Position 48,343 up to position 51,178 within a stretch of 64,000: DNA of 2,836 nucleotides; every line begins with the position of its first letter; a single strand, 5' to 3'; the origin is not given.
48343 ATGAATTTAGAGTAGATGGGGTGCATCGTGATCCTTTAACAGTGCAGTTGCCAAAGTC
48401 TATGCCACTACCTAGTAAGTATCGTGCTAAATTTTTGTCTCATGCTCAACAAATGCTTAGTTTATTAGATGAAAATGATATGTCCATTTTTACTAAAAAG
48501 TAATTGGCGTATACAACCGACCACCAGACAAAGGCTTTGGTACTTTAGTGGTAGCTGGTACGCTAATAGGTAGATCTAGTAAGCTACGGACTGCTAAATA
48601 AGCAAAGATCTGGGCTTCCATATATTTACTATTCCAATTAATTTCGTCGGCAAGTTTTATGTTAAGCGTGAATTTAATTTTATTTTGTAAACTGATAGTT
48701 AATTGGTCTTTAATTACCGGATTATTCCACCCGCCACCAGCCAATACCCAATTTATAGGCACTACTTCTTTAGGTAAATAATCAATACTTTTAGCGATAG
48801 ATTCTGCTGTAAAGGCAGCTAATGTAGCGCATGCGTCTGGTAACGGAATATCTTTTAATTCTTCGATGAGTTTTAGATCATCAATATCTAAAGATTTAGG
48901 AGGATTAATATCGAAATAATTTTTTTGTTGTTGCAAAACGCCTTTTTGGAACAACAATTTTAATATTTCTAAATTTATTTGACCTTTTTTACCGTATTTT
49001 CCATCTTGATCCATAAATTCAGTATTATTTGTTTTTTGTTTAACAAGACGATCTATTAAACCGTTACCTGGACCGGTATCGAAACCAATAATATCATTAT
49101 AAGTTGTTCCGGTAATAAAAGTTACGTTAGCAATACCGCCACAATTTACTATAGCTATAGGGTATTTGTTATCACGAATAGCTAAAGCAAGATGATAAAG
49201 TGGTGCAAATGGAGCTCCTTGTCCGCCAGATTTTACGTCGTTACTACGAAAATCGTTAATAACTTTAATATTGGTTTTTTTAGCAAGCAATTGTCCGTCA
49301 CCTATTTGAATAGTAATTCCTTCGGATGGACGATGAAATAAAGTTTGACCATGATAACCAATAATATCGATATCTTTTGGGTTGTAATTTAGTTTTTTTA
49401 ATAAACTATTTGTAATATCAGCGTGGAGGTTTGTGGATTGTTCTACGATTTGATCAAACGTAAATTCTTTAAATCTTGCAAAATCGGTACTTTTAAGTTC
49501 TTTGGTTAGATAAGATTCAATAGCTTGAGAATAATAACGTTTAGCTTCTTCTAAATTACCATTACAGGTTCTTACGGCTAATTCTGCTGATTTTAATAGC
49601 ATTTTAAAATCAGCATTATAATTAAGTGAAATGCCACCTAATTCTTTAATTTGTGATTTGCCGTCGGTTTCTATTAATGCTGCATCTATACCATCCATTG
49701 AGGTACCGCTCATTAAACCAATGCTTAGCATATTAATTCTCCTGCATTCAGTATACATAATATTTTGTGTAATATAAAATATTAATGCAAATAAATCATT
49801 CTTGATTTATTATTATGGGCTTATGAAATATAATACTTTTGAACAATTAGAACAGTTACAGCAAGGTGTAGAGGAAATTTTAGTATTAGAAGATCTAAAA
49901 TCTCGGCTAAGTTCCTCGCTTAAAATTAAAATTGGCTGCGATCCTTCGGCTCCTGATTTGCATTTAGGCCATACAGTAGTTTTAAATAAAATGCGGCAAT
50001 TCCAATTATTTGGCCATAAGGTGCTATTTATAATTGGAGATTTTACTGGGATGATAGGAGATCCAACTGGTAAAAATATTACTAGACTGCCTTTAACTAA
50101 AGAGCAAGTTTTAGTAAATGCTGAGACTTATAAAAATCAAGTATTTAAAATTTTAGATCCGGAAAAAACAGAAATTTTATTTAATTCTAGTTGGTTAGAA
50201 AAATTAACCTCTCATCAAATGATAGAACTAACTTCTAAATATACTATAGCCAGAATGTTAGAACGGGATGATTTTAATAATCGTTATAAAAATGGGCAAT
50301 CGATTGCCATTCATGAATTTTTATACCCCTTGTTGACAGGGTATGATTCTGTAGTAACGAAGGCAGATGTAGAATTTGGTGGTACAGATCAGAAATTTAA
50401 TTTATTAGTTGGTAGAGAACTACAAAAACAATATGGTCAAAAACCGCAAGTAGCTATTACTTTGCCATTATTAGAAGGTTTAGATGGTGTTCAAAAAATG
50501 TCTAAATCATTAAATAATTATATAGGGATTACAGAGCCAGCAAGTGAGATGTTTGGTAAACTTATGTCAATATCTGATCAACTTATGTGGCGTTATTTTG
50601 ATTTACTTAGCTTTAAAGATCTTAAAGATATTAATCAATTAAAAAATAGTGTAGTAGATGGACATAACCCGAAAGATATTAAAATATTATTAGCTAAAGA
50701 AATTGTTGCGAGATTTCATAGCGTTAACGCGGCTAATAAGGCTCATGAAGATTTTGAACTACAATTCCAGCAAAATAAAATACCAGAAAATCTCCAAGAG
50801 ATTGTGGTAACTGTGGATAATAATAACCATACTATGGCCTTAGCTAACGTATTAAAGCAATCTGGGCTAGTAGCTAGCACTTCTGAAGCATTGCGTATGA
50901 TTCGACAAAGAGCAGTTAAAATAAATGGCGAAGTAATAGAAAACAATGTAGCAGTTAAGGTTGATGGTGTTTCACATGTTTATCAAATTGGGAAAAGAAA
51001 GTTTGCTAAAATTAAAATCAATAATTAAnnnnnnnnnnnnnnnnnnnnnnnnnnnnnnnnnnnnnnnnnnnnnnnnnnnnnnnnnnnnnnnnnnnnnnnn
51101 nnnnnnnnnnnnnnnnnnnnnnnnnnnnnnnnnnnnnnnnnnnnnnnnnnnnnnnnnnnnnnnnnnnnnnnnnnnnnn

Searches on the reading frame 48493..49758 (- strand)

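Call 11: search_protein_families(library=pfam, proteins=[window:48493-49758:-])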
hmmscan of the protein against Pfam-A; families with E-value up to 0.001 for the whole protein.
window:48493-49758:- (421 aa): 1 family
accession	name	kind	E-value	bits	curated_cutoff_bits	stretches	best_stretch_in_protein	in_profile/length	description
PF03702.20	AnmK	-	7.1e-70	236.4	24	2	103-416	61-365/367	Anhydro-N-acetylmuramic acid kinase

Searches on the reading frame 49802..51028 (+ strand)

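Call 11: search_protein_families(library=pfam, proteins=[window:49802-51028:+])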
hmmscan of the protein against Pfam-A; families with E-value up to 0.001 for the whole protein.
window:49802-51028:+ (408 aa): 3 families
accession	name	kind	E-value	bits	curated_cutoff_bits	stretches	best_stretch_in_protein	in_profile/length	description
PF00579.31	tRNA-synt_1b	-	3.5e-82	276.5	21.1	1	39-322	5-291/292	tRNA synthetases class I (W and Y)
PF01479.30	S4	-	6.1e-08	32.7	22.8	1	347-387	3-44/48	S4 domain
PF22421.1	SYY_C-terminal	-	0.00042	20.6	27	1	335-381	9-55/83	Tyrosine--tRNA ligase SYY-like C-terminal domain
